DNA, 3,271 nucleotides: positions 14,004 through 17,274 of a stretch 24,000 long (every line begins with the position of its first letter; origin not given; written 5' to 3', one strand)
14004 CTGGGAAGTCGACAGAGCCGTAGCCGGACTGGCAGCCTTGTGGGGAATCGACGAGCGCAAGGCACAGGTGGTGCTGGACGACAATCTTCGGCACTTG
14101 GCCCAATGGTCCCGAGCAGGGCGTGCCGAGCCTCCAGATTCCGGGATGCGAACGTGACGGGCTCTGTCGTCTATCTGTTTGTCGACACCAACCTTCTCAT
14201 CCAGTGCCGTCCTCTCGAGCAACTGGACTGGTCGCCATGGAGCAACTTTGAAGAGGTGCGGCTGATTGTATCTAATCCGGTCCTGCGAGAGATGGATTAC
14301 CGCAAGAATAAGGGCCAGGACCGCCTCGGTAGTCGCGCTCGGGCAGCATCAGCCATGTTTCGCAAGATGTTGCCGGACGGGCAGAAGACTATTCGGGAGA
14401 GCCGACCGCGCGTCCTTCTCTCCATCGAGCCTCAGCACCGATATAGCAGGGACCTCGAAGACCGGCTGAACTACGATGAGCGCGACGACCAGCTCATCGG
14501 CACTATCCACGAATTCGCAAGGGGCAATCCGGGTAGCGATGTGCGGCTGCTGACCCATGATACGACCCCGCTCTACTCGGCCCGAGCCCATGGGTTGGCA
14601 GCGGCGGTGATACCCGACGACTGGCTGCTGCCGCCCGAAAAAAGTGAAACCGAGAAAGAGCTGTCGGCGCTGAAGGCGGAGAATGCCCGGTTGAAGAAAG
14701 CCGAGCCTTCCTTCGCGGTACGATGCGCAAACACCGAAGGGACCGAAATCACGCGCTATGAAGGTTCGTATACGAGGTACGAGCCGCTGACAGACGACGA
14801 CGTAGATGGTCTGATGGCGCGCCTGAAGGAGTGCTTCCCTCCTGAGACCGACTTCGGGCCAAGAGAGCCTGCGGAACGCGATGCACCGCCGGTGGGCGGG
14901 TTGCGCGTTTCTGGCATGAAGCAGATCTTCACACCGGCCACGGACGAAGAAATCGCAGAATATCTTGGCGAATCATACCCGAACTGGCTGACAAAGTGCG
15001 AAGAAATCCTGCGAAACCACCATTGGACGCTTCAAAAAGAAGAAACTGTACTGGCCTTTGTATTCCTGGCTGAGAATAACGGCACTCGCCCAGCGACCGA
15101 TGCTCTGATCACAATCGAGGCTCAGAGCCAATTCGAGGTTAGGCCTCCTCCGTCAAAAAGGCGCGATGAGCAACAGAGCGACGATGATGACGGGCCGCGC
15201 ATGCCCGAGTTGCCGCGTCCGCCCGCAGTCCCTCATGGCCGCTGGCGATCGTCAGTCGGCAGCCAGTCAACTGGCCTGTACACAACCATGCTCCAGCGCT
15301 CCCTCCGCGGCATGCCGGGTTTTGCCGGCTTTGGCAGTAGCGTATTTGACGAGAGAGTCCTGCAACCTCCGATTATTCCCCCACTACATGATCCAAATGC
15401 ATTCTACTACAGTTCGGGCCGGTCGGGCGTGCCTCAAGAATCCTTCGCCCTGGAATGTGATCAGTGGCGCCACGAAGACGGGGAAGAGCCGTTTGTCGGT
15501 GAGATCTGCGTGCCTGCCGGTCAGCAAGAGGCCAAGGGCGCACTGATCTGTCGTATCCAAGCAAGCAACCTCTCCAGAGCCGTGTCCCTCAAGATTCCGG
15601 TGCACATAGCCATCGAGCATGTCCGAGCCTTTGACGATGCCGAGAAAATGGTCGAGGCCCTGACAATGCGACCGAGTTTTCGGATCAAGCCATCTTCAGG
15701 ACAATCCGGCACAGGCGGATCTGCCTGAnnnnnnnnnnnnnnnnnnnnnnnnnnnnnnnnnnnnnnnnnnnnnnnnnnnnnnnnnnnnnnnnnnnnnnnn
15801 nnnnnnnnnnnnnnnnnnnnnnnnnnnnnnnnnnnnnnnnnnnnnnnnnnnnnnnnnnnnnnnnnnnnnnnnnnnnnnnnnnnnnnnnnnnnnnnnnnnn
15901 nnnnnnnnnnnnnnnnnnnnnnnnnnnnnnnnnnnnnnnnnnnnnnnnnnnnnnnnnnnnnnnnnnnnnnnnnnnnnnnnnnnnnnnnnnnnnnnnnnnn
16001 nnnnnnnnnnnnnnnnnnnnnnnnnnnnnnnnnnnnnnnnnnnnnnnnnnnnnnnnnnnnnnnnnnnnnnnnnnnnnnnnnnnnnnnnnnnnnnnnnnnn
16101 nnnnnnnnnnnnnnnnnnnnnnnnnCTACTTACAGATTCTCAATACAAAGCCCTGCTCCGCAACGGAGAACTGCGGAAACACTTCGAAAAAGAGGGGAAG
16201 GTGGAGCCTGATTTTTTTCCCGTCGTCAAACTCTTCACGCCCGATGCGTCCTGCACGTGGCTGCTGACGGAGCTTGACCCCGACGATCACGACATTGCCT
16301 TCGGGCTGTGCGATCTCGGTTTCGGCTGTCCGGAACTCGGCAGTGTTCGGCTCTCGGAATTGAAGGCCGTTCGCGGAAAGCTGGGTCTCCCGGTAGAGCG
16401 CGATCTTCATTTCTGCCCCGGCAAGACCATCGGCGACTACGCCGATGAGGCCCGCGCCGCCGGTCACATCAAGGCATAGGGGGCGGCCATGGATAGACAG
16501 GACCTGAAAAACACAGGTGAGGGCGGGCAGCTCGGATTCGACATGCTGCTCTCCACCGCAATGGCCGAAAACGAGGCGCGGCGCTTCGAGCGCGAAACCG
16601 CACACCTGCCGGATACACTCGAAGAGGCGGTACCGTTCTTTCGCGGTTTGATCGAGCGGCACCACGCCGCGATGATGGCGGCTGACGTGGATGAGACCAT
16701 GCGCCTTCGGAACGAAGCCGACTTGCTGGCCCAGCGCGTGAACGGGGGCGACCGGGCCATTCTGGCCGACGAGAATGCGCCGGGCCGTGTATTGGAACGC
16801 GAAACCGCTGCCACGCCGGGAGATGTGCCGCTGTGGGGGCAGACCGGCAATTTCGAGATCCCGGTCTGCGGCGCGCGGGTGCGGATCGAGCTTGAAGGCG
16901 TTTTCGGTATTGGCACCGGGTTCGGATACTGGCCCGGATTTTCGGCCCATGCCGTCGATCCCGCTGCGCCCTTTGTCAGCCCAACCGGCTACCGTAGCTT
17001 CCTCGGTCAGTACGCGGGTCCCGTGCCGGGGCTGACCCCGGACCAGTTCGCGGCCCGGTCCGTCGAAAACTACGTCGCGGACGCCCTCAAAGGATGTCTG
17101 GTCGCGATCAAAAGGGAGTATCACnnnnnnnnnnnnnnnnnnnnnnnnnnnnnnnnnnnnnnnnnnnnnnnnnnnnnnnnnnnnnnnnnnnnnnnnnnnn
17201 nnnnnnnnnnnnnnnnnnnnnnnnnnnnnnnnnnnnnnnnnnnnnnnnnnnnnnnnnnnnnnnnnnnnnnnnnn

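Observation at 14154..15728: PIN-like protein with an unrecognisable C-terminal half, coupled to qatD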

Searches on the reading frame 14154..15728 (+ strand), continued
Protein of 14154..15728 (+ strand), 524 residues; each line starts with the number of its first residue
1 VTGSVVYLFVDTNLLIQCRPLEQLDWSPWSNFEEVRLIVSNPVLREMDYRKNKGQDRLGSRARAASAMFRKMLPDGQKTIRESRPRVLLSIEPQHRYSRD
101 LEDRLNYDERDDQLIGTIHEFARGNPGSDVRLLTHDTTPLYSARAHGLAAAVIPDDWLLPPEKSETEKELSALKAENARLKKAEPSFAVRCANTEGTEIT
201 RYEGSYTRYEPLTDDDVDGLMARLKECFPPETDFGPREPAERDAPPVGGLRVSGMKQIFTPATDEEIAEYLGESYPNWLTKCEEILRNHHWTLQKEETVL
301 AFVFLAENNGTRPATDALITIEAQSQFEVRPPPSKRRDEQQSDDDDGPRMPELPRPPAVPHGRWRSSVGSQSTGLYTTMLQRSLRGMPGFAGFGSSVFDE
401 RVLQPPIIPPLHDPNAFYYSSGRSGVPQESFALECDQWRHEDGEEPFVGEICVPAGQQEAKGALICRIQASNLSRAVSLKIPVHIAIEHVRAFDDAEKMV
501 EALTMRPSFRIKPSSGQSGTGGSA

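Call 99: search_protein_families(library=pfam, proteins=[L005:1969-3705:+, L005:11722-13995:+, L005:14043-15113:+, L023:2897-3475:-, L023:3556-4797:+, L023:4797-5318:+, L023:5491-6126:-, L023:6172-7533:-, L007:7780-8001:+, L042:1873-4956:+], max_evalue=0.001)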
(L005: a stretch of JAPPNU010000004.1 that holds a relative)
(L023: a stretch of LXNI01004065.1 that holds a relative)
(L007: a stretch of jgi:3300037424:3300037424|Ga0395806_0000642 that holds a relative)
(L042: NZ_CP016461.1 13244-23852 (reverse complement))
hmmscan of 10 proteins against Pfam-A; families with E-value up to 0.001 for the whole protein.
L005:1969-3705:+ (579 aa): 2 families
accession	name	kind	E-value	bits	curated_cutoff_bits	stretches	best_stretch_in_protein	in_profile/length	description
PF04326.19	SLFN_AlbA_2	-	4.4e-20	72.8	25.3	1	16-136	1-118/118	Schlafen, AlbA_2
PF13749.12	HATPase_c_4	-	1.1e-17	64.3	26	1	304-401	2-89/89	Putative ATP-dependent DNA helicase recG C-terminal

L005:11722-13995:+ (758 aa): 0 families

L005:14043-15113:+ (357 aa): 0 families

L023:2897-3475:- (193 aa): 0 families

L023:3556-4797:+ (414 aa): 1 family
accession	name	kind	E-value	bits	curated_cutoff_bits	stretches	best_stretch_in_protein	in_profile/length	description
PF06114.19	Peptidase_M78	-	2.6e-16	60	22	1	194-326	1-122/123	IrrE N-terminal-like domain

L023:4797-5318:+ (174 aa): 1 family
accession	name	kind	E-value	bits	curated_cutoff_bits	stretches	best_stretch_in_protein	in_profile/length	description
PF14367.12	DUF4411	-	2.7e-54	183.7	23.5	1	4-159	1-159/159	Domain of unknown function (DUF4411)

L023:5491-6126:- (212 aa): 0 families

L023:6172-7533:- (454 aa): 0 families

L007:7780-8001:+ (74 aa): 0 families

L042:1873-4956:+ (1028 aa): 3 families
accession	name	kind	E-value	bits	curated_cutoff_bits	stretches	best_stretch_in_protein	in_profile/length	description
PF00270.35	DEAD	-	1.2e-22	80.9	26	1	247-410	2-161/167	DEAD/DEAH box helicase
PF00271.37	Helicase_C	-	4.8e-07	30.5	23.5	1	569-644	39-110/110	Helicase conserved C-terminal domain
PF04851.21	ResIII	-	1.4e-06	28.8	22.5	1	258-379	21-140/164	Type III restriction enzyme, res subunit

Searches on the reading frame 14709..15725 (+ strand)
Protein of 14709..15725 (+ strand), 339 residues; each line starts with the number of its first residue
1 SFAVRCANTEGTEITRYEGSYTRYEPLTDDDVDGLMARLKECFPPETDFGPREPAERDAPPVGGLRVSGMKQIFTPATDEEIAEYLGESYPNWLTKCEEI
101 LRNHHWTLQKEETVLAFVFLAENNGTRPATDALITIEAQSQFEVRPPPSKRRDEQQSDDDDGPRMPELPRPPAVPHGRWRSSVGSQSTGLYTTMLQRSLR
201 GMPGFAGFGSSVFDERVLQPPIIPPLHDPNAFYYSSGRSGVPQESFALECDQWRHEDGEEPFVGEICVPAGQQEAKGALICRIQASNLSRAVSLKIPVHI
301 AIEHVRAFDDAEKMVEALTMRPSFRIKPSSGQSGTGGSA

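Call 29: search_protein_representatives(protein=window:14709-15725:+)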
Query: 339 residues. Proteins with E-value up to 0.001 (for the whole library): 873; up to 1e-10: 625; up to 1e-30: 188. The best 150 are listed.
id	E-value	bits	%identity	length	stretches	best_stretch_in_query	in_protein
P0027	4.3e-93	328.6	50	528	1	2-331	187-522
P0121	7.3e-89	314.7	49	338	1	3-335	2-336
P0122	2.5e-85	303.1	49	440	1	2-319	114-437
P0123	1.5e-82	294.0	47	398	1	1-320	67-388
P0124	9.5e-68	245.3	44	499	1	2-317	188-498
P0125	3.5e-64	233.6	42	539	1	13-318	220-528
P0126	1.1e-62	228.7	39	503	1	2-316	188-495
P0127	6.2e-62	226.2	41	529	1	2-317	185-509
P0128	1.5e-61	224.9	45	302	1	36-322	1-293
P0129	2.7e-61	224.1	38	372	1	2-318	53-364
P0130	3.8e-60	220.3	40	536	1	12-321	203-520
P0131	1.3e-59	218.5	47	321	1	2-320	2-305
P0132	3.9e-59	217.0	43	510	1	2-319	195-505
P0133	4.3e-58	213.6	41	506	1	2-319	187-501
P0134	5.1e-58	213.3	42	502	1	16-315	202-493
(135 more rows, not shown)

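Call 40: predict_structure(alignment_id=A2)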
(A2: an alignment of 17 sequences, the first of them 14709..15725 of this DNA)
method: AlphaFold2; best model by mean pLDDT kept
length: 339 residues; sequences in the alignment: 17
mean_pLDDT: 57.4   pTM: 0.47
mean pLDDT of the five models: 57.4, 55.9, 53.7, 53.1, 52.9
residues with pLDDT >= 90: 46; 70-90: 63; 50-70: 59; < 50: 171
segments of 3 or more residues with pLDDT < 50: 1-10, 126-164, 185-274, 276-282, 284-288, 322-339
pLDDT, mean of each block of 10 residues (from residue 1): 46 61 79 93 89 83 62 89 94 94 82 61 49 37 32 32 63 88 49 36 31 32 33 31 37 43 47 48 48 52 68 84 41 31
secondary structure, 60 per line:
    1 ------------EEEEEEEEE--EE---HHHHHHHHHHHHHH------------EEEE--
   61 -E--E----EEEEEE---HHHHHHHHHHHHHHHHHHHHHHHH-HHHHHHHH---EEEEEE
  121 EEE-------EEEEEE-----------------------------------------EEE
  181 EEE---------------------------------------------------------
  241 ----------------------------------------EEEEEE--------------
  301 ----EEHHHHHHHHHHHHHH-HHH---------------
elements in order: E13-21 H29-42 E55-58 E70-75 H79-102 H104-111 E115-123 E131-136 E178-183 E281-286 H307-320

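Call 55: search_solved_structures(query=A2, max_evalue=10, show_alignments=0)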
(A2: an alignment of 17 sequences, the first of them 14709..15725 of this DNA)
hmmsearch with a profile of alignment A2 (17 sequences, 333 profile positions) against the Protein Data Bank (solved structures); distinct sequences matched with E-value up to 10: 2.
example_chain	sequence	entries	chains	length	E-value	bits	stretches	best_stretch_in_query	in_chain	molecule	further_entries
8vsu_A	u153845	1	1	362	0.21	14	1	91-182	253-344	Calcium-binding protein 39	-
8boq_C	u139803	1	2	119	0.34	13.3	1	14-47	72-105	Nitrogenase iron-iron protein delta chain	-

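Call 57: fold_search(model_id=the predicted structure, library=pdb)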
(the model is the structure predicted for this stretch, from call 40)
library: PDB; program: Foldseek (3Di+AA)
matches with E <= 10: 81; with E <= 0.001: 0
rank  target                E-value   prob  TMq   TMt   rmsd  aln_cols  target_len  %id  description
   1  4qla_B                6.4e-01  0.06  0.09  0.08  17.8       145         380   12  Crystal structure of juvenile hormone epoxide hydrolase from the silkworm Bombyx mori (released 2014-09-03)
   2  1th8_A                1.1e+00  0.09  0.10  0.23  21.4       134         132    6  Crystal Structures of the ADP and ATP bound forms of the Bacillus Anti-sigma factor SpoIIAB in complex with the Anti-a (released 2004-06-15)
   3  3nmv_B                1.1e+00  0.01  0.06  0.07  30.0       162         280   10  Crystal structure of pyrabactin-bound abscisic acid receptor PYL2 mutant A93F in complex with type 2C protein phosphat (released 2010-08-25)
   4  2ns9_B                1.3e+00  0.02  0.06  0.11  31.4       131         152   12  Crystal structure of protein APE2225 from Aeropyrum pernix K1, Pfam COXG (released 2006-11-14)
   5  1tid_A                1.6e+00  0.08  0.10  0.22  21.1       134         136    6  Crystal Structures of the ADP and ATP bound forms of the Bacillus Anti-sigma factor SpoIIAB in complex with the Anti-a (released 2004-06-15)
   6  3pu9_A                1.6e+00  0.01  0.06  0.08  29.0       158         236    8  Crystal structure of serine/threonine phosphatase Sphaerobacter thermophilus DSM 20745 (released 2010-12-22)
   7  7e37_A                1.9e+00  0.02  0.08  0.08  29.0       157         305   10  Crystal structure of deoxypodophyllotoxin synthase from Sinopodophyllum hexandrum in complex with 2-oxoglutarate (released 2021-12-15)
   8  3jrq_A                2.1e+00  0.01  0.06  0.07  32.3       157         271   10  Crystal structure of (+)-ABA-bound PYL1 in complex with ABI1 (released 2009-11-03)
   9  7e38_B                2.2e+00  0.02  0.08  0.08  28.2       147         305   11  Crystal structure of deoxypodophyllotoxin synthase from Sinopodophyllum hexandrum in complex with yatein and succinate (released 2021-12-15)
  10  3put_A                2.2e+00  0.01  0.06  0.12  34.5       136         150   14  Crystal Structure of the CERT START domain (mutant V151E) from Rhizobium etli at the resolution 1.8A, Northeast Struct (released 2010-12-22)
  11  1til_E                2.4e+00  0.06  0.10  0.20  22.6       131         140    3  Crystal Structures of the ADP and ATP bound forms of the Bacillus Anti-sigma factor SpoIIAB in complex with the Anti-a (released 2004-06-15)
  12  3nmn_B                2.5e+00  0.01  0.06  0.07  28.6        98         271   13  Crystal structure of pyrabactin-bound abscisic acid receptor PYL1 in complex with type 2C protein phosphatase ABI1 (released 2010-08-25)
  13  5jne_F                2.7e+00  0.02  0.07  0.13  34.2       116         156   10  E2-SUMO-Siz1 E3-SUMO-PCNA complex (released 2016-08-10)
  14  6m36_I                2.8e+00  0.06  0.10  0.25  23.5       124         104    6  The crystal structure of B. subtilis RsbV/RsbW complex in the monoclinic crystal form (released 2020-07-15)
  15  1l0o_A                2.8e+00  0.06  0.10  0.21  22.8       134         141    4  Crystal Structure of the Bacillus stearothermophilus Anti-Sigma Factor SpoIIAB with the Sporulation Sigma Factor Sigma (released 2002-04-03)
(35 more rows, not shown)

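Call 71: search_protein_families(library=pfam, alignment_id=A2, max_evalue=5)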
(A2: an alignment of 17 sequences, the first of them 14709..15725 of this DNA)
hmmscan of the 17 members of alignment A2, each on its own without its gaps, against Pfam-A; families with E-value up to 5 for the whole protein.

A. member 1, window:14709-15725:+ (339 aa): 0 families

B. families by the number of members that match (of 17 scanned): 6 families
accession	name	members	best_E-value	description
PF19466.4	DUF6003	1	0.02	Family of unknown function (DUF6003)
PF08561.15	Ribosomal_L37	1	0.062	Mitochondrial ribosomal protein L37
PF08067.16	ROKNT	1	0.092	ROKNT (NUC014) domain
PF14497.11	GST_C_3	1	0.13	Glutathione S-transferase, C-terminal domain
PF05812.17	Herpes_BLRF2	1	0.14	Herpesvirus BLRF2 protein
PF15364.11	PAXIP1_C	1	0.25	PAXIP1-associated-protein-1 C term PTIP binding protein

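Call 72: search_protein_families(library=phrogs, proteins=[window:14709-15725:+], max_evalue=0.01)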
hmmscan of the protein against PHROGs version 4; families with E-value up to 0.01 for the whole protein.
window:14709-15725:+ (339 aa): 0 families

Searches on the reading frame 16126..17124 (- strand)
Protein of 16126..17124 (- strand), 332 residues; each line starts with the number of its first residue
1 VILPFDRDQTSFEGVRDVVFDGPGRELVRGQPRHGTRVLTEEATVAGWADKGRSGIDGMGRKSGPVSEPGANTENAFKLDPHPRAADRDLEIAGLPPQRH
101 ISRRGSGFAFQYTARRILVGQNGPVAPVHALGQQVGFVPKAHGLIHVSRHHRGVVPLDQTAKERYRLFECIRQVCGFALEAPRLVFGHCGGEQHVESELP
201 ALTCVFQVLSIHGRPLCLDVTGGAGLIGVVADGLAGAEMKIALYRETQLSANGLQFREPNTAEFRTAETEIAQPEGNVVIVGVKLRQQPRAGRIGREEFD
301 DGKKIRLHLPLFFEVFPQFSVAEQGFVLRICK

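Call 3: search_protein_families(library=pfam, proteins=[window:16126-17124:-], max_evalue=0.01)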
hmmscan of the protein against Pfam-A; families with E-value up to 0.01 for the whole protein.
window:16126-17124:- (332 aa): 0 families

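Call 4: search_protein_families(library=padloc, proteins=[window:16126-17124:-], max_evalue=0.01)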
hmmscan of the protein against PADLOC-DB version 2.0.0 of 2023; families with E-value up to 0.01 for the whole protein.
window:16126-17124:- (332 aa): 0 families

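Call 6: search_protein_families(library=ncbifam, proteins=[window:16126-17124:-], max_evalue=0.1)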
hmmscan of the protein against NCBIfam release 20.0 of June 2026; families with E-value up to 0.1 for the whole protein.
window:16126-17124:- (332 aa): 0 families

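Call 72: search_protein_families(library=phrogs, proteins=[window:16126-17124:-], max_evalue=0.01)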
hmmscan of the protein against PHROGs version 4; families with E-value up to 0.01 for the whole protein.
window:16126-17124:- (332 aa): 0 families

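Call 82: find_homologous_proteins(query=window:16126-17124:-, max_evalue=0.001)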
Query window:16126-17124:-: 3637 candidates shared short words with the query, none scored E <= 0.001.
